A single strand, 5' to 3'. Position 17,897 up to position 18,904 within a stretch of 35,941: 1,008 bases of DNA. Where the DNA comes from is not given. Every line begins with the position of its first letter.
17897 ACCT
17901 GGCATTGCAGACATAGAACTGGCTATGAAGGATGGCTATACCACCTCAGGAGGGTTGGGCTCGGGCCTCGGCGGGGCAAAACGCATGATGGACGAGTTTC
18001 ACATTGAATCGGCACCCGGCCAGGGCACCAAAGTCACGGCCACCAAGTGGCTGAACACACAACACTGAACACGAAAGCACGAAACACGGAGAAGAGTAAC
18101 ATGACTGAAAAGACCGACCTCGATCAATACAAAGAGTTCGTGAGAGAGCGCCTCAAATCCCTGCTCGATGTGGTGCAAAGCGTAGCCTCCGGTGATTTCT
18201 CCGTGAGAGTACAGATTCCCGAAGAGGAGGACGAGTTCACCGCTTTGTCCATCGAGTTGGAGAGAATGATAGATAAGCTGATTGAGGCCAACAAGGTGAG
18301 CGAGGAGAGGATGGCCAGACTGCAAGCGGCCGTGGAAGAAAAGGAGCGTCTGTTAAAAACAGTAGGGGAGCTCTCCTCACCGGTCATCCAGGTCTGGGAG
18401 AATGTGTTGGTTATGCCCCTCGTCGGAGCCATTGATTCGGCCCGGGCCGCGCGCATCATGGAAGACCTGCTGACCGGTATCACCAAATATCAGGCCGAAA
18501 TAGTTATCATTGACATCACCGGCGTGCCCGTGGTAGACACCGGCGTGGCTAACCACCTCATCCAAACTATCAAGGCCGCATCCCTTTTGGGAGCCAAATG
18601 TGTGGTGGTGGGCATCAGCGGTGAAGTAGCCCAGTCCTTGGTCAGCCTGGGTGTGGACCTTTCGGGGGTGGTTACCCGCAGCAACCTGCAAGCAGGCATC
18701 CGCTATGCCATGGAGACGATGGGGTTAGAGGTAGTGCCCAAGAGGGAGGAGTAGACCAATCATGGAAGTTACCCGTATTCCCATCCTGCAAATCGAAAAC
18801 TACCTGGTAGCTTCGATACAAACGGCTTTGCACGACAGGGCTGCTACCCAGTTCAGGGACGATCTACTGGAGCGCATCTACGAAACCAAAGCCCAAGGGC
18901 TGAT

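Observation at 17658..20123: Stressosome-type RsbR-RsbS-RsbT-RsbX module with a second RsbT-like kinase and no sigma-B arm, nested between histidine kinases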

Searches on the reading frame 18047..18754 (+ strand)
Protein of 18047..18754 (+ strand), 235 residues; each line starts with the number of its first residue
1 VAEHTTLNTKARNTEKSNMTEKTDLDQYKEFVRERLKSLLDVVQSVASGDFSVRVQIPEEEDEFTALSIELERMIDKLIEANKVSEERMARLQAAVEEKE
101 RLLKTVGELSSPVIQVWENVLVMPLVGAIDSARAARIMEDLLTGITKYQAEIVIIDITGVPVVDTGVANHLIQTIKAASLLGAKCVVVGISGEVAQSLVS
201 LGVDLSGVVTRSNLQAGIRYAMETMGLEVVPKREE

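Call 3: search_protein_families(library=pfam, proteins=[window:18047-18754:+], max_evalue=0.01)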
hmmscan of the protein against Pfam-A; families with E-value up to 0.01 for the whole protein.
window:18047-18754:+ (235 aa): 3 families
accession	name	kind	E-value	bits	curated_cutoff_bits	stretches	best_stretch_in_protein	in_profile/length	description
PF01740.26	STAS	-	1.1e-16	60.9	22.6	1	112-204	2-94/106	STAS domain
PF00672.30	HAMP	-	8.1e-07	29.7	25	1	35-79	9-52/53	HAMP domain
PF06050.19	HGD-D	-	0.0023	18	28.4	1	53-149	84-185/342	2-hydroxyglutaryl-CoA dehydratase, D-component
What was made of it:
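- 18101..18754 (+): R: an RsbR-type co-antagonist. It is a soluble protein with HAMP (about nt 18149-18283), a coiled coil and STAS (about nt 18380-18658). The Thr171-equivalent is kept; the Thr205-equivalent is Ser. Pfam HAMP 29.7 bits (cut-off 25) and STAS 1.1e-16 (call 3).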

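Call 4: search_protein_families(library=ncbifam, proteins=[window:18047-18754:+], max_evalue=0.01)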
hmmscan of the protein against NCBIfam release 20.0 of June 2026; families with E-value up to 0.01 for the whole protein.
window:18047-18754:+ (235 aa): 7 families
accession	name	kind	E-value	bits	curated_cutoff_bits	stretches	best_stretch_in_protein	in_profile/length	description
NF052652.1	YtvA_fam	equivalog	3.1e-19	69.5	250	1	95-215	120-240/243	YtvA family blue-light photoreceptor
NF007896.0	PRK10600.1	equivalog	5.1e-06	25.4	578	1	37-104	183-249/598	nitrate/nitrite two-component system sensor histidine kinase NarX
TIGR02886.1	spore_II_AA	equivalog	0.00026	21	114.75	1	116-209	5-93/106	anti-sigma F factor antagonist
TIGR00377.1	ant_ant_sig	superfamily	0.00039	20.3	53.45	1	115-198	8-91/108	anti-sigma factor antagonist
NF012163.2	BaeS_SmeS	equivalog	0.0016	17.5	500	1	32-90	188-245/457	sensor histidine kinase efflux regulator BaeS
NF033092.0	HK_WalK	equivalog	0.002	16.8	725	1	41-96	210-264/594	cell wall metabolism sensor histidine kinase WalK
NF007837.0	PRK10549.1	equivalog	0.0054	15.5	603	1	36-92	192-247/466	envelope stress sensor histidine kinase BaeS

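Call 28: search_solved_structures(query=window:18101-18754:+, max_evalue=0.001, show_alignments=3)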
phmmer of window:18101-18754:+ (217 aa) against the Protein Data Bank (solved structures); distinct sequences matched with E-value up to 0.001: 18.
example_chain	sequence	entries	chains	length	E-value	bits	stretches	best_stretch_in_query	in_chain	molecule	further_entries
7b0u_A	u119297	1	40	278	3.5e-33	118.2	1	44-214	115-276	RsbR protein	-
9o4r_A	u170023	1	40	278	3.6e-33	118.2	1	44-214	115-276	RsbR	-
9o3o_A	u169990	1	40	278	3.6e-33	118.2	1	44-214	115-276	STAS domain-containing protein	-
9o5l_A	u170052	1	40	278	5e-33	117.7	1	44-214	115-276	STAS domain-containing protein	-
9o3z_A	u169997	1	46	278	1.8e-32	115.9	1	44-214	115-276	RsbR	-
9o4h_A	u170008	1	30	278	2.5e-32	115.4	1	44-214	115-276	RsbR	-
6qcm_CB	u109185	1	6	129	3.6e-32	114.9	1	88-212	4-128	RsbR protein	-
6qcm_CD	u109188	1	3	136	3.7e-32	114.9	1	88-212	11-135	RsbR protein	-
6qcm_AB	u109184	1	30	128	4.7e-32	114.6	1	88-212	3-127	RsbR protein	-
7o0i_B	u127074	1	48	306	6.9e-28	101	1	81-211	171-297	Anti-anti-sigma factor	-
6qcm_AD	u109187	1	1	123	3.5e-24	88.9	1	88-176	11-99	RsbR protein,RsbR protein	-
6qcm_A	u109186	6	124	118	1.4e-14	57.6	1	94-207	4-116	RsbS protein | RsbT antagonist protein RsbS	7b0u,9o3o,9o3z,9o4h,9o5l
9o4r_a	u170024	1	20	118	2e-14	57.1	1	94-207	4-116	RsbT antagonist protein RsbS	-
6jhk_A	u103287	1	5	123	1.6e-12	50.9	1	94-204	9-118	RsbS negative regulator of sigma-B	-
2vy9_A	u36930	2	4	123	3.2e-11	46.6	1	104-201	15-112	ANTI-SIGMA-FACTOR ANTAGONIST | ANTI-SIGMA-FACTOR ANTAGONIST (STAS) DOMAIN PROTEIN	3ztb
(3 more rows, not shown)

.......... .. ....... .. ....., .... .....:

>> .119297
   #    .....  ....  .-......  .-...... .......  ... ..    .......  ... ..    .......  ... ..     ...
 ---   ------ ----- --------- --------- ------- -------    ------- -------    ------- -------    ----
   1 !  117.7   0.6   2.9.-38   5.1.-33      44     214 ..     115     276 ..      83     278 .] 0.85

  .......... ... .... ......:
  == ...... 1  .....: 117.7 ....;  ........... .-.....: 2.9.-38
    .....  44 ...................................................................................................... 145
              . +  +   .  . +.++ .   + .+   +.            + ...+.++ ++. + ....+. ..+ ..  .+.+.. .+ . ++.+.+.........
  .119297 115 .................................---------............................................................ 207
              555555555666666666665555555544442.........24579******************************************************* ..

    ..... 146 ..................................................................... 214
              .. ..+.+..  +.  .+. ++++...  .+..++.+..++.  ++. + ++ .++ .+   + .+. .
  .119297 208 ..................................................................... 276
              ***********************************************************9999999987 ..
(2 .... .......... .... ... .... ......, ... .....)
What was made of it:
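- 18101..18754 (+): 3.5e-33 to L. monocytogenes RsbR with the sites aligned (call 28).
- On Stressosome-type RsbR-RsbS-RsbT-RsbX (RSTX) module: '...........' is conserved, and the second site is Ser instead of Thr (call 28).
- Checked: R matches L. monocytogenes RsbR at 3.5e-33 (call 28). In R, '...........' aligns on '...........' of L. monocytogenes RsbR, and 'EVAQS' aligns on 'EIAQT' (call 28).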

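Call 39: search_protein_families(library=pfam, alignment_id=A3, max_evalue=0.001)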
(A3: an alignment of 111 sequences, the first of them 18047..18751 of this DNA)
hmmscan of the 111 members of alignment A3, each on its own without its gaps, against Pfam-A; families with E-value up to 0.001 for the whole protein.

A. member 1, window:18047-18751:+ (235 aa): 2 families
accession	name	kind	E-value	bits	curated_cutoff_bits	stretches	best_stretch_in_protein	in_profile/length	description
PF01740.26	STAS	-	1.1e-16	60.9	22.6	1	112-204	2-94/106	STAS domain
PF00672.30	HAMP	-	8.1e-07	29.7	25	1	35-79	9-52/53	HAMP domain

B. families by the number of members that match (of 111 scanned): 18 families
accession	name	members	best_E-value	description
PF01740.26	STAS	111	9e-18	STAS domain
PF14361.12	RsbRD_N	87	2.5e-30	RsbT co-antagonist protein rsbRD N-terminal domain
PF13466.11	STAS_2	12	1.6e-08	STAS domain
PF00672.30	HAMP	10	6.5e-07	HAMP domain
PF13549.11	ATP-grasp_5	5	0.00037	ATP-grasp domain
PF11563.14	Protoglobin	3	4.9e-29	Protoglobin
PF13426.13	PAS_9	3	4.1e-28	PAS domain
PF08448.16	PAS_4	3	2.4e-26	PAS fold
PF13185.12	GAF_2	2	7.9e-33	GAF domain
PF01590.32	GAF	2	1.5e-31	GAF domain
PF13492.12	GAF_3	2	2.5e-24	GAF domain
PF00989.32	PAS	2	5.8e-16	PAS fold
PF08447.18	PAS_3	1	1.1e-36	PAS fold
PF08678.16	Rsbr_N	1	1.7e-25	Rsbr N terminal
PF11849.14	DUF3369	1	1.7e-07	Domain of unknown function (DUF3369)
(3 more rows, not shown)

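Call 54: find_homologous_proteins(query=window:18101-18751:+, max_evalue=1e-10)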
Query window:18101-18751:+ (217 aa): 946 proteins with E <= 1e-10 among 1983 candidates; the best 120 are listed.
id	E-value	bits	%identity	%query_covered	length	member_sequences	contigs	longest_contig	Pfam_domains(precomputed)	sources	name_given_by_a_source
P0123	1.2e-126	438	100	100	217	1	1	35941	PF00672.31,PF01740.27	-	-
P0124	4.6e-126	436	100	100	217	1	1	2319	PF00672.31,PF01740.27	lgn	-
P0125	8.9e-116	402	91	100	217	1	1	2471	PF00672.31,PF01740.27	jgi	jgi:anti-anti-sigma regulatory factor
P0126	4.3e-115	400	90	100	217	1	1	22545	PF00672.31,PF01740.27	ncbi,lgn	ncbi:MAG: STAS domain-containing protein [Anaerolineae bacterium]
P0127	1.3e-114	399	90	100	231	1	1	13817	PF00672.31,PF01740.27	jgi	jgi:anti-anti-sigma regulatory factor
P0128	1.3e-114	399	90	100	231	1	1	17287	PF00672.31,PF01740.27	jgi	jgi:anti-anti-sigma regulatory factor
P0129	8.8e-114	396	89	100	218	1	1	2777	PF00672.31,PF01740.27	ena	-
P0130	1.2e-113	395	89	100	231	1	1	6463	PF00672.31,PF01740.27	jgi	jgi:anti-anti-sigma regulatory factor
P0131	1.7e-113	395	88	100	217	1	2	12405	PF00672.31,PF01740.27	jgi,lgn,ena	-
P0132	1.7e-113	395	89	100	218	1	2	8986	PF00672.31,PF01740.27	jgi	-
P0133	2.2e-113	395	89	100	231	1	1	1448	PF00672.31,PF01740.27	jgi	jgi:anti-anti-sigma regulatory factor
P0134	3.5e-113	394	88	100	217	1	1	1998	PF00672.31,PF01740.27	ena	-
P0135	4.5e-113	393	89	100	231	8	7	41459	PF00672.31,PF01740.27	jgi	jgi:anti-anti-sigma regulatory factor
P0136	7.2e-113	393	88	100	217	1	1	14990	PF00672.31,PF01740.27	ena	-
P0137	1.9e-112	391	89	100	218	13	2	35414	PF00672.31,PF01740.27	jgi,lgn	-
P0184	5.7e-56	207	74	65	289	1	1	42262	PF14361.13,PF01740.27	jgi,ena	-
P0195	1.9e-54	202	74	64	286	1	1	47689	PF01740.27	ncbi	-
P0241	4.3e-50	188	59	73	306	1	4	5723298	PF01740.27,PF08448.17,PF13466.13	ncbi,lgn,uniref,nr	ncbi:PAS domain-containing protein [Roseiflexus castenholzii]|uniref:Putative PAS/PAC sensor protein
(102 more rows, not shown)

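Call 55: find_encoding_contigs(protein=P0184, flank=8000, max_places=1)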
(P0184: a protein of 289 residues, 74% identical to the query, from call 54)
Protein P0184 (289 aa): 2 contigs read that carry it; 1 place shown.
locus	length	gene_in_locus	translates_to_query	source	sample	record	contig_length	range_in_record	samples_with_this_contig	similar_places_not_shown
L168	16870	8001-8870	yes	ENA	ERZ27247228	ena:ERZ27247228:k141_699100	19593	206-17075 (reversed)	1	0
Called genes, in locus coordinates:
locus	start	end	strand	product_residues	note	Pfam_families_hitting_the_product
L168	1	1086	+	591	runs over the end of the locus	PF01855:POR_N, PF02775:TPP_enzyme_C, PF00037:Fer4 (faint)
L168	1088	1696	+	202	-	PF01558:POR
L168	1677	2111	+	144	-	PF13581:HATPase_c_2, PF02518:HATPase_c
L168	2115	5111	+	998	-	PF01590:GAF, PF13185:GAF_2, PF13492:GAF_3, PF01590:GAF, PF13185:GAF_2, PF13492:GAF_3, PF01590:GAF, PF13185:GAF_2, +6 more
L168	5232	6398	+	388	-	PF01740:STAS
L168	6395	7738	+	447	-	PF21563:Mcp40H-20_sensor (faint), PF00672:HAMP, PF01740:STAS, PF13466:STAS_2 (weak)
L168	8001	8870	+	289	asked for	PF14361:RsbRD_N (weak), PF01740:STAS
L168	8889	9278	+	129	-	PF01740:STAS, PF13466:STAS_2 (weak)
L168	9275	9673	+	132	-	PF13581:HATPase_c_2, PF02518:HATPase_c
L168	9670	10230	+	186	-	PF07228:SpoIIE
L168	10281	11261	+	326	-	PF13439:Glyco_transf_4, PF13579:Glyco_trans_4_4, PF00534:Glycos_transf_1, PF13692:Glyco_trans_1_4, PF13524:Glyco_trans_1_2, PF20706:GT4-conflict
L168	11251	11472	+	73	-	-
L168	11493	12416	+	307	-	PF01063:Aminotran_4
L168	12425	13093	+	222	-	PF04493:Endonuclease_5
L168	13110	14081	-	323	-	PF00561:Abhydrolase_1, PF12146:Hydrolase_4, PF12697:Abhydrolase_6, PF03096:Ndr, PF00326:Peptidase_S9 (faint), PF00561:Abhydrolase_1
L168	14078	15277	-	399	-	PF04015:DUF362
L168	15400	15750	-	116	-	-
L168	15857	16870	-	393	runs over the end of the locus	PF17854:FtsK_alpha (weak), PF01580:FtsK_SpoIIIE, PF13401:AAA_22, PF01580:FtsK_SpoIIIE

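Call 56: find_encoding_contigs(protein=P0195, flank=8000, max_places=1)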
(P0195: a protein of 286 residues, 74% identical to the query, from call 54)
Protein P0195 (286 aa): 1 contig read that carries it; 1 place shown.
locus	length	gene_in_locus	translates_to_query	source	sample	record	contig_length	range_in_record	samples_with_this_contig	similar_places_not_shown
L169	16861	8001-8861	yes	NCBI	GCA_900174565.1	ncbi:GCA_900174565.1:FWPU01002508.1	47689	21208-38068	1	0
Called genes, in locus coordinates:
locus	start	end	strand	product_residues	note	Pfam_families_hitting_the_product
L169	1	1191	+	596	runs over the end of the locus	PF01855:POR_N, PF02775:TPP_enzyme_C, PF00037:Fer4 (faint), PF13237:Fer4_10 (weak)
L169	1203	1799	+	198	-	PF01558:POR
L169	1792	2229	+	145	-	PF13581:HATPase_c_2, PF02518:HATPase_c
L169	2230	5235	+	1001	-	PF01590:GAF, PF13185:GAF_2, PF13492:GAF_3, PF01590:GAF, PF13185:GAF_2, PF13492:GAF_3, PF01590:GAF, PF13185:GAF_2, +7 more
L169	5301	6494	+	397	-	PF01740:STAS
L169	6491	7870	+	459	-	PF21563:Mcp40H-20_sensor (weak), PF00672:HAMP, PF01740:STAS, PF13466:STAS_2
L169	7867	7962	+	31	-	-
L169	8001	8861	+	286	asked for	PF01740:STAS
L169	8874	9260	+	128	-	PF01740:STAS, PF13466:STAS_2 (weak)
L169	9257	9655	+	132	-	PF13581:HATPase_c_2, PF02518:HATPase_c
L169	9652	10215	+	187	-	PF07228:SpoIIE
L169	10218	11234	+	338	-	PF13439:Glyco_transf_4, PF13579:Glyco_trans_4_4, PF00534:Glycos_transf_1, PF13692:Glyco_trans_1_4, PF13524:Glyco_trans_1_2, PF20706:GT4-conflict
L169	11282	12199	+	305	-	PF01063:Aminotran_4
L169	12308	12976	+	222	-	PF04493:Endonuclease_5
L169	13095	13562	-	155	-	PF12172:zf-ChsH2, PF01796:OB_ChsH2_C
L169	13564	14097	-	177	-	PF12172:zf-ChsH2, PF01796:OB_ChsH2_C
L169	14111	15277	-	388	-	PF00108:Thiolase_N, PF22691:Thiolase_C_1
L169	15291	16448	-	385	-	PF22691:Thiolase_C_1, PF02803:Thiolase_C (weak)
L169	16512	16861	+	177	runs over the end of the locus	-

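Call 62: list_cluster_members(proteins=[P0195, P0184, P0050, P0047])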
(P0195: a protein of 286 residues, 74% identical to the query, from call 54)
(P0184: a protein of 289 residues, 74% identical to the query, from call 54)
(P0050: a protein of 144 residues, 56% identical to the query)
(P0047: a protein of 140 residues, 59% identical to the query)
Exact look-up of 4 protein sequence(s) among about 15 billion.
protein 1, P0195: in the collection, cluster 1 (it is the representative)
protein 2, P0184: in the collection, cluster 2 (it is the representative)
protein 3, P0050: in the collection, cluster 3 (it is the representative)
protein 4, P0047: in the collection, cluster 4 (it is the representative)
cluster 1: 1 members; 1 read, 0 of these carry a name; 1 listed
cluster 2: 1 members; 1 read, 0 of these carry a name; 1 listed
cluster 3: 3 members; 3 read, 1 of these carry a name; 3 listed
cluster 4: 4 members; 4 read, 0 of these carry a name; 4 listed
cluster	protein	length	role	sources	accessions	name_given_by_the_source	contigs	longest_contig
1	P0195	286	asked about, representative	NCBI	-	-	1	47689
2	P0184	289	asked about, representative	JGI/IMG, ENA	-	-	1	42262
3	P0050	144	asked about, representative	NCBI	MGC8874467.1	MAG: anti-sigma regulatory factor [Chloroflexia bacterium]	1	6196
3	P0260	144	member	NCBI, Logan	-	-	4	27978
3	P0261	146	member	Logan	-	-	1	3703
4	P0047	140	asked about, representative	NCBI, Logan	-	-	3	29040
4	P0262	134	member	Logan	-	-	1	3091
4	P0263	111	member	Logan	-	-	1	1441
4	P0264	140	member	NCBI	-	-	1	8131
